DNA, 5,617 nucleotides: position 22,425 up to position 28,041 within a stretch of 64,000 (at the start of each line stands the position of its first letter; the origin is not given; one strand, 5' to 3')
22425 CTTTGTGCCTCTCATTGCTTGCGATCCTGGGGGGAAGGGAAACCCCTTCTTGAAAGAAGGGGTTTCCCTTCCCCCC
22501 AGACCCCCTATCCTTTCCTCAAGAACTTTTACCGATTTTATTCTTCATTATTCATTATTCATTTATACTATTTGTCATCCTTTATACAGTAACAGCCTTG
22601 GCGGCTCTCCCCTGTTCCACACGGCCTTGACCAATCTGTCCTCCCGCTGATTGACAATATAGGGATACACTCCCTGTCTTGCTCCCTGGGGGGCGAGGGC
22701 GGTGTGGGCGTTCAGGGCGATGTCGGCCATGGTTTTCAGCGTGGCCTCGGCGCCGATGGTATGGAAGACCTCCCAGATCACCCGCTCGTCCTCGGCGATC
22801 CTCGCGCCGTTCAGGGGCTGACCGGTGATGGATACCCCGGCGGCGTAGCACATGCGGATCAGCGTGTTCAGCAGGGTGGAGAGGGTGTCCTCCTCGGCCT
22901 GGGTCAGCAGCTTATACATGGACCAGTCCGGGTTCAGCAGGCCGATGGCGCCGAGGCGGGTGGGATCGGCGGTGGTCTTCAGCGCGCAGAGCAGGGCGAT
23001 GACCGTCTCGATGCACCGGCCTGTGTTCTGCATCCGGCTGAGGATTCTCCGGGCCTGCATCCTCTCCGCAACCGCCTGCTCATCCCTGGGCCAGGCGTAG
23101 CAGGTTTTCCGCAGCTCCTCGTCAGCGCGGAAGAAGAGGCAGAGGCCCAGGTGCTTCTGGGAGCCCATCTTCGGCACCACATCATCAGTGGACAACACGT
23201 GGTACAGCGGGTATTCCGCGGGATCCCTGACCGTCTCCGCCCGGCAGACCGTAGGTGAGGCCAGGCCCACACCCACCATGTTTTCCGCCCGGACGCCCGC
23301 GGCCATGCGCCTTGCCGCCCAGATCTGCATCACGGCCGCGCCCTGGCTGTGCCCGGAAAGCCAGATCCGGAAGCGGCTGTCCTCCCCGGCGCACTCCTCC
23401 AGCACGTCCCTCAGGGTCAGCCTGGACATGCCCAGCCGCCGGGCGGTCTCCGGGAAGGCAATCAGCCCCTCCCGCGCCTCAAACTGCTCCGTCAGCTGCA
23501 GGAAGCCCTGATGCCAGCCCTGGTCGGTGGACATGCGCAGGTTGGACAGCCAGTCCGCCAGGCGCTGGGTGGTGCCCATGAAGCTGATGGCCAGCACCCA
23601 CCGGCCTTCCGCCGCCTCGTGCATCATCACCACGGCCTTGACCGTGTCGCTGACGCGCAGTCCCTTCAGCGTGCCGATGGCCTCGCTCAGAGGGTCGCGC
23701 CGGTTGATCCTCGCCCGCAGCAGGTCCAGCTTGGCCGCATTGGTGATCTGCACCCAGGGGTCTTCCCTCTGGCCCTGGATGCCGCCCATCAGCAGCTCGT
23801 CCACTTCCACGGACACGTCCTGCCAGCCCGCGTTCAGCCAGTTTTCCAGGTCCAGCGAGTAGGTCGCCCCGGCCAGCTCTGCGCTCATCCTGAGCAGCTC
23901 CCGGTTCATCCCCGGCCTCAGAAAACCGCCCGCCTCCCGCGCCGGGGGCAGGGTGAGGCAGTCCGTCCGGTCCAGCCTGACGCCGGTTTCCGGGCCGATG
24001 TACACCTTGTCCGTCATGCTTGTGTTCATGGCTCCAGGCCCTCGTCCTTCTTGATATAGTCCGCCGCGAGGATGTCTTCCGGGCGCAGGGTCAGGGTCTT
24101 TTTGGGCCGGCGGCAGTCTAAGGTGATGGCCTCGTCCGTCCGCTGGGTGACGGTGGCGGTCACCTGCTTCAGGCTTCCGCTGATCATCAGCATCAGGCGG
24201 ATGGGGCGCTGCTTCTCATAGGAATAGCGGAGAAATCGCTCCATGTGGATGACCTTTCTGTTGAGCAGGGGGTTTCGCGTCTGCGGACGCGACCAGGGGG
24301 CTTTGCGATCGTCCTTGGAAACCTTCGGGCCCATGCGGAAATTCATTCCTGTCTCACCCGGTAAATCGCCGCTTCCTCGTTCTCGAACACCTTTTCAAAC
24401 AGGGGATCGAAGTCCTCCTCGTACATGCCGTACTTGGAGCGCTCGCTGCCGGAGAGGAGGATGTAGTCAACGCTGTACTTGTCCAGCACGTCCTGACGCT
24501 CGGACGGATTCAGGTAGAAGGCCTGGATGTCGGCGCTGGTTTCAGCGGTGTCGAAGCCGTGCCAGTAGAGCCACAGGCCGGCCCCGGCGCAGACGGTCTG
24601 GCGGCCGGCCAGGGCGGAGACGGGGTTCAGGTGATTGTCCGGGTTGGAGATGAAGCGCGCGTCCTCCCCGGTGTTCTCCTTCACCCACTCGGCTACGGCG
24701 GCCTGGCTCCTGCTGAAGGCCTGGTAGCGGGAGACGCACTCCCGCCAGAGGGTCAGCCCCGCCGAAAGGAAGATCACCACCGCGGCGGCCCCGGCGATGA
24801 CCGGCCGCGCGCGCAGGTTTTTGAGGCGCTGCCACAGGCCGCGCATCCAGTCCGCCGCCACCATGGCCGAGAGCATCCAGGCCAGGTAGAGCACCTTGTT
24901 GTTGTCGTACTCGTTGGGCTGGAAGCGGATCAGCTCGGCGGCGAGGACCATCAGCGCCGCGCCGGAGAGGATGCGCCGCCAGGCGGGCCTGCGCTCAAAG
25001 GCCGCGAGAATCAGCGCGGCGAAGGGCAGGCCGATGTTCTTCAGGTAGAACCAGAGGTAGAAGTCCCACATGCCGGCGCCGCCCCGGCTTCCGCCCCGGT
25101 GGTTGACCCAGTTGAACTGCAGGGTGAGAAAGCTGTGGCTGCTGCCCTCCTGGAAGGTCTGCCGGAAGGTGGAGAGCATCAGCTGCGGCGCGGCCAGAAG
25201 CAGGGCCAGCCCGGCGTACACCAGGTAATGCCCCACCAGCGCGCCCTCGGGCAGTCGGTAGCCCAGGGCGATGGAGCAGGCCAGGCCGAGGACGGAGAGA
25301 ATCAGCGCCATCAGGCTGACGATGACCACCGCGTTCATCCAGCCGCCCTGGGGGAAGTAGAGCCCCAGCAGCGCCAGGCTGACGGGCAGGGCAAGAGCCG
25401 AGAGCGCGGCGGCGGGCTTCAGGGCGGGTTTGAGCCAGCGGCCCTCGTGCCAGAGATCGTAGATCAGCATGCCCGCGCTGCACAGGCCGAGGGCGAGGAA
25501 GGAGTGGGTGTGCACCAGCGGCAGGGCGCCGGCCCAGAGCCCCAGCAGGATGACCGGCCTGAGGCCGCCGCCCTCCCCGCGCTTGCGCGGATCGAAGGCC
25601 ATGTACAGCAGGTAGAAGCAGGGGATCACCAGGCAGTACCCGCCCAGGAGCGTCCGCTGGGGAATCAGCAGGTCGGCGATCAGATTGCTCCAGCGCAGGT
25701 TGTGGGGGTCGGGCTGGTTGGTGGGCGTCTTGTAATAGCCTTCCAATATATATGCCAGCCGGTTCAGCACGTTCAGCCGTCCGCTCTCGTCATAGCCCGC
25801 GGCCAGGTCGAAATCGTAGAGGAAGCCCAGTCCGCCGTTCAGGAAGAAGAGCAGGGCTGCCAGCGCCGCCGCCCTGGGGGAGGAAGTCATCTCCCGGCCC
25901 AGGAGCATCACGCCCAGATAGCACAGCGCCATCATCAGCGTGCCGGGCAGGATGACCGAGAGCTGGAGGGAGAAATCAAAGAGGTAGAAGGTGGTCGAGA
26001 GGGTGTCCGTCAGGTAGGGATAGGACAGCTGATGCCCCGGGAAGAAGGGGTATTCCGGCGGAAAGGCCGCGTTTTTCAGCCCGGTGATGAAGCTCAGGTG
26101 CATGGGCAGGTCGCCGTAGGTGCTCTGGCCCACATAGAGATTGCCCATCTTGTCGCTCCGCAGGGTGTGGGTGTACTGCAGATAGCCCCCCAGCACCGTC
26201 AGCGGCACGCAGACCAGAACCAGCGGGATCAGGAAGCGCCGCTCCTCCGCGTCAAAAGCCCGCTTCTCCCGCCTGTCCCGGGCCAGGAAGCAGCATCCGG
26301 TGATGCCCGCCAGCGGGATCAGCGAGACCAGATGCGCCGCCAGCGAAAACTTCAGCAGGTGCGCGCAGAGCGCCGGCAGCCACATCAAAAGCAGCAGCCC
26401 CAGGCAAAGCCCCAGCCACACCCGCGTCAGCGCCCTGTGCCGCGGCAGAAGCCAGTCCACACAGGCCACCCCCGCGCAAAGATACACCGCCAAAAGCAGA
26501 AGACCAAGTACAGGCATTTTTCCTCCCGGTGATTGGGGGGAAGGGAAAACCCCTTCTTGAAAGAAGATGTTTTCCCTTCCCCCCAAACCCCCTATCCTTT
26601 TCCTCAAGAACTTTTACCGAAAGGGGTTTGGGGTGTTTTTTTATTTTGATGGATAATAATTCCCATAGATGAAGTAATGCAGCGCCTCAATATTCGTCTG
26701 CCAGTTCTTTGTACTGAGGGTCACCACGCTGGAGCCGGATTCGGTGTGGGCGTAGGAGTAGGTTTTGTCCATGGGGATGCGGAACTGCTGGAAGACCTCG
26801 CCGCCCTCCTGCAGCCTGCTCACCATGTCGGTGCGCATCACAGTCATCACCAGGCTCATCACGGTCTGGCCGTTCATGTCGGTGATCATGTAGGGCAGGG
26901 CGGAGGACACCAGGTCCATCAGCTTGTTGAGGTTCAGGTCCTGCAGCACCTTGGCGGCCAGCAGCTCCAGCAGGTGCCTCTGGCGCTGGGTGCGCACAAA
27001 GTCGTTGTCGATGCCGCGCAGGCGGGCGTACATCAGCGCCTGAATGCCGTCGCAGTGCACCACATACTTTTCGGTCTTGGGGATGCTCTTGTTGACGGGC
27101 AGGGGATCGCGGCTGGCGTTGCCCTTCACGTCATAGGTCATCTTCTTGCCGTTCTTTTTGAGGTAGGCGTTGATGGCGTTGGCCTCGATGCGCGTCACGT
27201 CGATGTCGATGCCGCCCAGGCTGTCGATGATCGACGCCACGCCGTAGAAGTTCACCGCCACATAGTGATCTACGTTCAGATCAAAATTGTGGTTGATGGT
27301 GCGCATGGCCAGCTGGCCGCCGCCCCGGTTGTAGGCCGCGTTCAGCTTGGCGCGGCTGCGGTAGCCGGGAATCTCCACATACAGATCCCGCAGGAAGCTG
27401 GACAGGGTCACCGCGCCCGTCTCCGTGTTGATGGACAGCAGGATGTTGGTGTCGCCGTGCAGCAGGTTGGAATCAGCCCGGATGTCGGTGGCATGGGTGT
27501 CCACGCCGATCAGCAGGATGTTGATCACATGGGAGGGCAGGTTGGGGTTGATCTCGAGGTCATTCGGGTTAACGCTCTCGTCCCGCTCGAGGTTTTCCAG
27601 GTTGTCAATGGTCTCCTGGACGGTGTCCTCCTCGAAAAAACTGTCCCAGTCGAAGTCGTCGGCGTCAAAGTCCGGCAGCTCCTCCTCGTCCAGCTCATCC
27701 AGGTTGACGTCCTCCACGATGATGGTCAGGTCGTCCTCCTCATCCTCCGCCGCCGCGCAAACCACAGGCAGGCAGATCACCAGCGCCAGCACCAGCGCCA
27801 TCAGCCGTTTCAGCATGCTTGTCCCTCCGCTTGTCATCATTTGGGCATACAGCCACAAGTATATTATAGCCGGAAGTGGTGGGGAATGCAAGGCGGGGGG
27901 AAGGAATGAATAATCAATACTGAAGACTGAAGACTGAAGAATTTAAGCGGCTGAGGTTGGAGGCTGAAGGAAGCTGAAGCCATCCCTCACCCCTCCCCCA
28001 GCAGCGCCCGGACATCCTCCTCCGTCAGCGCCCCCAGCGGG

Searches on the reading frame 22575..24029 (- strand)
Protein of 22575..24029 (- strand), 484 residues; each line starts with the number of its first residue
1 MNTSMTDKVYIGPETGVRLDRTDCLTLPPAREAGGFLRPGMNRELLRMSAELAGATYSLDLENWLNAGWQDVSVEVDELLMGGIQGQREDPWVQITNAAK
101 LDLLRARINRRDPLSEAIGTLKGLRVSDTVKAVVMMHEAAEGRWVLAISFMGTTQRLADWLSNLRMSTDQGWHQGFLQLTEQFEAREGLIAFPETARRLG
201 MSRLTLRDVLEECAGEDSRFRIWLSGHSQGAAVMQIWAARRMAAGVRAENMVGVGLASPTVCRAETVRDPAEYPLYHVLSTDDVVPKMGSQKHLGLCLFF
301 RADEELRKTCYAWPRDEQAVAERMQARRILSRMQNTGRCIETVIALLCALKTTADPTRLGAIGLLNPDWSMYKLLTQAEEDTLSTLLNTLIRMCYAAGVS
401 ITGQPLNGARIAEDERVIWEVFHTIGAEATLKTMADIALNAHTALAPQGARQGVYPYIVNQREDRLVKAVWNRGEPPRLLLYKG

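Call 17: search_protein_families(library=pfam, proteins=[window:22575-24029:-], max_evalue=0.001)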
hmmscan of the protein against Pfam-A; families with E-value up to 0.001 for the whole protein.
window:22575-24029:- (484 aa): 1 family
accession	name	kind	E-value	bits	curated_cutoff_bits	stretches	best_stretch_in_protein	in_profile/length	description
PF01764.32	Lipase_3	-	6.6e-08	33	22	1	149-289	3-136/140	Lipase (class 3)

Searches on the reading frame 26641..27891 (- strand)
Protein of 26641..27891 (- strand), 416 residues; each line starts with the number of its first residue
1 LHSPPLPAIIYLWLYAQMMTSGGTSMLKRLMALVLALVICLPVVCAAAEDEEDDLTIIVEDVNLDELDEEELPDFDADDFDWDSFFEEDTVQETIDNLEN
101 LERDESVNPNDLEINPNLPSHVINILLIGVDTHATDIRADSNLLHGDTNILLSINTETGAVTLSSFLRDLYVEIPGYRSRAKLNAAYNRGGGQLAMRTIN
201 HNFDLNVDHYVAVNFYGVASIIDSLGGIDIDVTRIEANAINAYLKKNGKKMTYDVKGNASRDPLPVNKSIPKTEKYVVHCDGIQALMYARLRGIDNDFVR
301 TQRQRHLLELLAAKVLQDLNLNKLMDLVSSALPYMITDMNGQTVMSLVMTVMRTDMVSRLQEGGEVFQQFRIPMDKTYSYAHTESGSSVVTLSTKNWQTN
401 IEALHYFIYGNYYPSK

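Call 55: search_protein_families(library=pfam, proteins=[window:26641-27891:-], max_evalue=0.001)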
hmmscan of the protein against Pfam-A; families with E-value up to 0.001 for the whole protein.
window:26641-27891:- (416 aa): 1 family
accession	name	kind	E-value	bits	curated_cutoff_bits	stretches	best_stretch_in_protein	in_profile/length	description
PF03816.19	LytR_cpsA_psr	-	7.3e-32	111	24.6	1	146-315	2-148/150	LytR_cpsA_psr family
